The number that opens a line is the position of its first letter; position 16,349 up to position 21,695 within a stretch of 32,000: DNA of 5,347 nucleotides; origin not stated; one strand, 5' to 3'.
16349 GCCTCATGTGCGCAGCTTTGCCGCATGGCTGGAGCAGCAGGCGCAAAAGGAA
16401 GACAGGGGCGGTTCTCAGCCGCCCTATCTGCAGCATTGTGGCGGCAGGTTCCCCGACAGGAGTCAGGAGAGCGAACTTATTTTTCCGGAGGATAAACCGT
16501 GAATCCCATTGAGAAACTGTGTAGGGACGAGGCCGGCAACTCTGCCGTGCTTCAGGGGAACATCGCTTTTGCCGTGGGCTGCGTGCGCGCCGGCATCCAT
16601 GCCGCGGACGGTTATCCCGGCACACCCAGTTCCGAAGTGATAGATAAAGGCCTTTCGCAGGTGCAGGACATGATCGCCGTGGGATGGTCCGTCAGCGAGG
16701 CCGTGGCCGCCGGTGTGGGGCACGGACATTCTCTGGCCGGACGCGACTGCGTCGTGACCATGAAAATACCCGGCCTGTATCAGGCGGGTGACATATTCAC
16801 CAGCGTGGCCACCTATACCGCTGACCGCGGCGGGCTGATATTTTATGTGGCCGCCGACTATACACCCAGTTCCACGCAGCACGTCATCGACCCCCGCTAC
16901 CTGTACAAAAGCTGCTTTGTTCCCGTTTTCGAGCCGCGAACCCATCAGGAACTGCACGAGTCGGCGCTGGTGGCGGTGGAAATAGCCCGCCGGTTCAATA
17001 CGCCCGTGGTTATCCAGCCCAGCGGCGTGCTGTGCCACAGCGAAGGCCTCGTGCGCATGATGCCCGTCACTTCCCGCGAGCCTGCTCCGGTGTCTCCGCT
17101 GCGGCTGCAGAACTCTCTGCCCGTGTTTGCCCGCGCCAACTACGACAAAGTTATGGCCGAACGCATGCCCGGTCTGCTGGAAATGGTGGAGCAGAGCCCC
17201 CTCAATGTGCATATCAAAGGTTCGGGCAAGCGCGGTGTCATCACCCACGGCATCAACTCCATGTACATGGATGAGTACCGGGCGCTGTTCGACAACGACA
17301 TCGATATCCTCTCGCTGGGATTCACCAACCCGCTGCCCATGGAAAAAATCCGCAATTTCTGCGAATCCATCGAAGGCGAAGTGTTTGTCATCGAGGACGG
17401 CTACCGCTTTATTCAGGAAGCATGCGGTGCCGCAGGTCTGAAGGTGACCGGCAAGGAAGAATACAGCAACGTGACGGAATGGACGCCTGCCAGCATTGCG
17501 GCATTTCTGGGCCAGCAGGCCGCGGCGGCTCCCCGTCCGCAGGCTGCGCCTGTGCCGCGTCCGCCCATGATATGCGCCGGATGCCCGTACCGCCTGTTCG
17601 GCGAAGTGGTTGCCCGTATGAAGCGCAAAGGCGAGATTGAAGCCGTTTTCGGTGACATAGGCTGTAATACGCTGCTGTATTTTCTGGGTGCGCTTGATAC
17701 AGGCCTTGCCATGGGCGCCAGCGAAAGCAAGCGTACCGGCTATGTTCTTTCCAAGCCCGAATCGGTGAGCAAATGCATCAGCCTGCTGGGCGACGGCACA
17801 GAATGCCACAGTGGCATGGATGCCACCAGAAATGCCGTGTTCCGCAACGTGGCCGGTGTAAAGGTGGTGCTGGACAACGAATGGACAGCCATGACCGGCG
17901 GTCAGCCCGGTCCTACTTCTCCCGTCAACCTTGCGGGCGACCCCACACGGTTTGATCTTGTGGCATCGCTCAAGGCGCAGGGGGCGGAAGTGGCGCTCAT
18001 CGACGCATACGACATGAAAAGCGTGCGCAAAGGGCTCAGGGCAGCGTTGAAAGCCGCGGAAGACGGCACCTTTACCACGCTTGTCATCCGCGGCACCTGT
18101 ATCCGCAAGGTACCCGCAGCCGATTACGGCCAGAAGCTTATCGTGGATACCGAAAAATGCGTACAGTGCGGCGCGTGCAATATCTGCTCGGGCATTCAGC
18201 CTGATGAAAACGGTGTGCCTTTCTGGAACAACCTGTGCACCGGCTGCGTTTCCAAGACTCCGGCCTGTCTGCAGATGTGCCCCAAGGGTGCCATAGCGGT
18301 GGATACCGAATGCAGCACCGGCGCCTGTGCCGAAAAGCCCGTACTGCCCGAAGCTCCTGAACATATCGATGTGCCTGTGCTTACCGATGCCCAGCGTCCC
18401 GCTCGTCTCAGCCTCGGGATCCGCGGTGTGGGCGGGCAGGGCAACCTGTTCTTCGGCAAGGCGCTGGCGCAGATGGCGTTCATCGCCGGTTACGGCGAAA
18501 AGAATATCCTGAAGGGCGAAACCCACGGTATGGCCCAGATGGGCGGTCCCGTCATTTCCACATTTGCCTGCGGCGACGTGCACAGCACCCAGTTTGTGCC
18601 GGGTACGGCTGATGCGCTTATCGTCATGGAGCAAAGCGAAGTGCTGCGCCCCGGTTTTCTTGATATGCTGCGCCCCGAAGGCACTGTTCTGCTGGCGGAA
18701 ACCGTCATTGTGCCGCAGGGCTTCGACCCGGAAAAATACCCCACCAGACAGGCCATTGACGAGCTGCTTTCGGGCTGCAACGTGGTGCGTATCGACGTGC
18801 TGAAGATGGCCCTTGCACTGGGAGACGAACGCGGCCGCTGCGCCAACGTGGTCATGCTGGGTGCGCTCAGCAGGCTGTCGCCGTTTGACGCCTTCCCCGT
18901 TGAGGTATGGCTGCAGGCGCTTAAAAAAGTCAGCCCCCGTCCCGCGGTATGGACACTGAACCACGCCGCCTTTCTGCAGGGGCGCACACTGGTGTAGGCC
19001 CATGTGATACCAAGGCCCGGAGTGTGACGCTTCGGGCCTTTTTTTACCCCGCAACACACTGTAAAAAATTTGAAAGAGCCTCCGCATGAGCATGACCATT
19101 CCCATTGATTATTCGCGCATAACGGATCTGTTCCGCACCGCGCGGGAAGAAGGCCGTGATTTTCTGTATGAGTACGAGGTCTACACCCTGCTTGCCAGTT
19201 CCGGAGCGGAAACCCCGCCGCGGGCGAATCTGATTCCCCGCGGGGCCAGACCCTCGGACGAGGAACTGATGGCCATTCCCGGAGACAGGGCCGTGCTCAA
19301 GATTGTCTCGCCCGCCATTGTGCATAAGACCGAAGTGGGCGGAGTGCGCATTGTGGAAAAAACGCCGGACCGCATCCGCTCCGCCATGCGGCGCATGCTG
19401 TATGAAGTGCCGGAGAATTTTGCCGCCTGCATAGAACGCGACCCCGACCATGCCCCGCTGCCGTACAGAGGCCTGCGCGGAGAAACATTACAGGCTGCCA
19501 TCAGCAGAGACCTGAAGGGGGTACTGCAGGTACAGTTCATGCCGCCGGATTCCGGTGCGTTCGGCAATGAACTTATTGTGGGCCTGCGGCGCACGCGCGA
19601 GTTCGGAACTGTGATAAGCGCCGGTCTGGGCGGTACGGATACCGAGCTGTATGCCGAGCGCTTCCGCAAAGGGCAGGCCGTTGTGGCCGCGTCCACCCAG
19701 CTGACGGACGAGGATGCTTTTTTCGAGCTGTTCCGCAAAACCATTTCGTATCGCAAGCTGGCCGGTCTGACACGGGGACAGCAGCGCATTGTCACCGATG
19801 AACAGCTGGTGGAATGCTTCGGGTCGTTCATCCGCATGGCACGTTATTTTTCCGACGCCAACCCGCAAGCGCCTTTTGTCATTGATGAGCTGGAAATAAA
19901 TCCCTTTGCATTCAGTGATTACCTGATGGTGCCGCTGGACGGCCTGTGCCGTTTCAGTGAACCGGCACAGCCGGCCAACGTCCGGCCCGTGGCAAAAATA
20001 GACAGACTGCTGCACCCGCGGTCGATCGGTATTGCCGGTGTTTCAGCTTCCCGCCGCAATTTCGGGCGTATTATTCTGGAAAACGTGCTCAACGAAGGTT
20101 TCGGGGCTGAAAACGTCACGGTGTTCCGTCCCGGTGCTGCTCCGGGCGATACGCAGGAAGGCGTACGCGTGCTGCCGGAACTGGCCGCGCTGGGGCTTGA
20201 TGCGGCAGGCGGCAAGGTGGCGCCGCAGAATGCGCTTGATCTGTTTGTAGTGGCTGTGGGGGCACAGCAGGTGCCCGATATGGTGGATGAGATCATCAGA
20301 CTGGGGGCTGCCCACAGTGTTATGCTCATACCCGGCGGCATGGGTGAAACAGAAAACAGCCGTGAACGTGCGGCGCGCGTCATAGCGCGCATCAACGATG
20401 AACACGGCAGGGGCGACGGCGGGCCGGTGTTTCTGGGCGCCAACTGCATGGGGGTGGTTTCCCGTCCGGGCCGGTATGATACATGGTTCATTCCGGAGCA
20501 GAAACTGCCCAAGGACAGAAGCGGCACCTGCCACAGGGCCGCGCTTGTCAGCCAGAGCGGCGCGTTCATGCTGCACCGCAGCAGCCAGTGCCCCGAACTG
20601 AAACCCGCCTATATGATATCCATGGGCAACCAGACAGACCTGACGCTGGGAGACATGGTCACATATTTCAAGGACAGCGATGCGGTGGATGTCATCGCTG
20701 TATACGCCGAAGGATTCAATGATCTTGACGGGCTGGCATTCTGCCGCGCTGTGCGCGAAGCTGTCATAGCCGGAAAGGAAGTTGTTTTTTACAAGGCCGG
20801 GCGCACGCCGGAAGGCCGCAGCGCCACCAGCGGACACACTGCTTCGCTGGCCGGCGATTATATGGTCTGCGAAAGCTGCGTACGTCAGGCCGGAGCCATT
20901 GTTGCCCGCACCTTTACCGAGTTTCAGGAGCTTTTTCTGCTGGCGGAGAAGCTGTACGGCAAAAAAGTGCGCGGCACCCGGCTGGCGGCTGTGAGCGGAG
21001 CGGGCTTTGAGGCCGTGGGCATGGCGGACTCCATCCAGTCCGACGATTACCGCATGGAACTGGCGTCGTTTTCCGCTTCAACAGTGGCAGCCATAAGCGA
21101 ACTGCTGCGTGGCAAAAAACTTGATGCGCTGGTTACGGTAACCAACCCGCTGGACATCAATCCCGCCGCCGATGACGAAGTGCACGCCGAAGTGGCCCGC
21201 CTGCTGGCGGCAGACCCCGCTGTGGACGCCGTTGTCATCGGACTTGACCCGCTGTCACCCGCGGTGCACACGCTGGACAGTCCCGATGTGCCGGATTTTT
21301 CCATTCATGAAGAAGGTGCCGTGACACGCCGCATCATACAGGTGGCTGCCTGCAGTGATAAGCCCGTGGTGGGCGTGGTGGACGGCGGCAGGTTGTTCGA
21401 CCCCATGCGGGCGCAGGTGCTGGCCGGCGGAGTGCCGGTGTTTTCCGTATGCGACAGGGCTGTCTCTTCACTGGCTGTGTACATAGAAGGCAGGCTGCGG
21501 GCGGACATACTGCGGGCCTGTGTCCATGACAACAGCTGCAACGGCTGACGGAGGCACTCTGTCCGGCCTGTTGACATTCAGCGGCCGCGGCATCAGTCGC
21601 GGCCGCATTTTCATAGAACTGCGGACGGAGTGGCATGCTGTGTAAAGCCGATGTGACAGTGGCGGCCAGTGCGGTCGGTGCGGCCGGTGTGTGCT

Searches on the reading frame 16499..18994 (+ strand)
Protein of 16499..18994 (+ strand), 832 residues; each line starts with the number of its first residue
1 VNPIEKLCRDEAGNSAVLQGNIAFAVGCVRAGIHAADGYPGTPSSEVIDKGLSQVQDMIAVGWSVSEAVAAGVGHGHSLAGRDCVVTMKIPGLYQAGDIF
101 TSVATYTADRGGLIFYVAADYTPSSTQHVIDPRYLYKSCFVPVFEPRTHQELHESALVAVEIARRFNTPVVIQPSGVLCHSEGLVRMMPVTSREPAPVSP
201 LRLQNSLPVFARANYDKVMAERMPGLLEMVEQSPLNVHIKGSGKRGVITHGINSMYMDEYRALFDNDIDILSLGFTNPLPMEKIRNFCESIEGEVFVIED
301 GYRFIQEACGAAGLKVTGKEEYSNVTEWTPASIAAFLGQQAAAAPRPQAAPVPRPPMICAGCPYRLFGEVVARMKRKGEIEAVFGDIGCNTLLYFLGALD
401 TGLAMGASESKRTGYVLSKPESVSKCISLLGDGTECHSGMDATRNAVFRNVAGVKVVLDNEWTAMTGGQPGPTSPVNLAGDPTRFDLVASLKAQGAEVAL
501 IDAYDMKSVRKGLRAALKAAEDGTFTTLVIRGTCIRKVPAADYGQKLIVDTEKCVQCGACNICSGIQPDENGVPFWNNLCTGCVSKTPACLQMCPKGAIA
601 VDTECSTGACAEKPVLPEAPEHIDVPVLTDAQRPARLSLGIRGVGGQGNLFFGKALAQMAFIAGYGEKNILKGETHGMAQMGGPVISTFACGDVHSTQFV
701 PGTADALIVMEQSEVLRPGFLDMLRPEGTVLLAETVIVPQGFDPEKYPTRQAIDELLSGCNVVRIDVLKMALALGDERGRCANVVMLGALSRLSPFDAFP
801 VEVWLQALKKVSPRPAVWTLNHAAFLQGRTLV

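Call 16: search_protein_families(library=pfam, proteins=[window:16499-18994:+], max_evalue=0.00001)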
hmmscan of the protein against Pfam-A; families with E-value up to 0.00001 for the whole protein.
window:16499-18994:+ (832 aa): 3 families
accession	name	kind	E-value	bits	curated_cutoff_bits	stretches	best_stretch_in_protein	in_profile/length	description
PF01558.24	POR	-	1.4e-34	120.2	27.4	1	645-829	1-172/173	Pyruvate ferredoxin/flavodoxin oxidoreductase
PF02775.26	TPP_enzyme_C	-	2.6e-10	40.7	21.9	1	404-520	29-142/151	Thiamine pyrophosphate enzyme, C-terminal TPP binding domain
PF01855.24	POR_N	-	3.3e-07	30.7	27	1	27-191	2-171/231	Pyruvate flavodoxin/ferredoxin oxidoreductase, thiamine diP-bdg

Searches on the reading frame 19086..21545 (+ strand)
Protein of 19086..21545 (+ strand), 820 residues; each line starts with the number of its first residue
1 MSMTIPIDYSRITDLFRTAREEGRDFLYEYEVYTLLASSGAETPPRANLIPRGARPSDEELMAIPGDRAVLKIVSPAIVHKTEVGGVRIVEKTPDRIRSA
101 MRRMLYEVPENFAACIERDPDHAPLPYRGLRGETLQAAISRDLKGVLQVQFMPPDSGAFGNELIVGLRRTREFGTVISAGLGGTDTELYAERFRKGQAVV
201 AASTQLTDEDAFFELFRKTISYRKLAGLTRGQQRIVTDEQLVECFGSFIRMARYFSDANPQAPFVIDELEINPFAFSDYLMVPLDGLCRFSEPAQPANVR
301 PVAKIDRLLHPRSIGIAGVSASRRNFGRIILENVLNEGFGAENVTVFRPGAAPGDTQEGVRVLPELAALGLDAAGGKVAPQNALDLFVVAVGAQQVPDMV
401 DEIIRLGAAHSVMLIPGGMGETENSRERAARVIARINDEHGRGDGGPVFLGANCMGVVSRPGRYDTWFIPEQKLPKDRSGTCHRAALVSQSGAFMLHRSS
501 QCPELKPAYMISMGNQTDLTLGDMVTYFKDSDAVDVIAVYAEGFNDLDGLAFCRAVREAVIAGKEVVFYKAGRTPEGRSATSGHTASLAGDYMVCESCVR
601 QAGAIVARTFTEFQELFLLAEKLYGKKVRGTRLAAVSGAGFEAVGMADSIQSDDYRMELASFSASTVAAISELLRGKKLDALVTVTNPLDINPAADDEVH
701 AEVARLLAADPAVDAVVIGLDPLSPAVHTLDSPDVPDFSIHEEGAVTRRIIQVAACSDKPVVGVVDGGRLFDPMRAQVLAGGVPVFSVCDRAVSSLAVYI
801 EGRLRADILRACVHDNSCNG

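Call 16: search_protein_families(library=pfam, proteins=[window:19086-21545:+], max_evalue=0.00001)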
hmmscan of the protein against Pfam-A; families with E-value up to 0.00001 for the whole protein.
window:19086-21545:+ (820 aa): 3 families
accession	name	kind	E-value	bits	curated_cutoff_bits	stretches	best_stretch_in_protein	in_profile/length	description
PF13607.11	Succ_CoA_lig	-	1.2e-34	119.5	27.4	1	484-616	3-134/138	Succinyl-CoA ligase like flavodoxin domain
PF13549.11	ATP-grasp_5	-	9.4e-23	81.2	27.6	2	141-285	95-216/221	ATP-grasp domain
PF13380.12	CoA_binding_2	-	4.3e-06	27.6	22.8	0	312-458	1-114/116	CoA binding domain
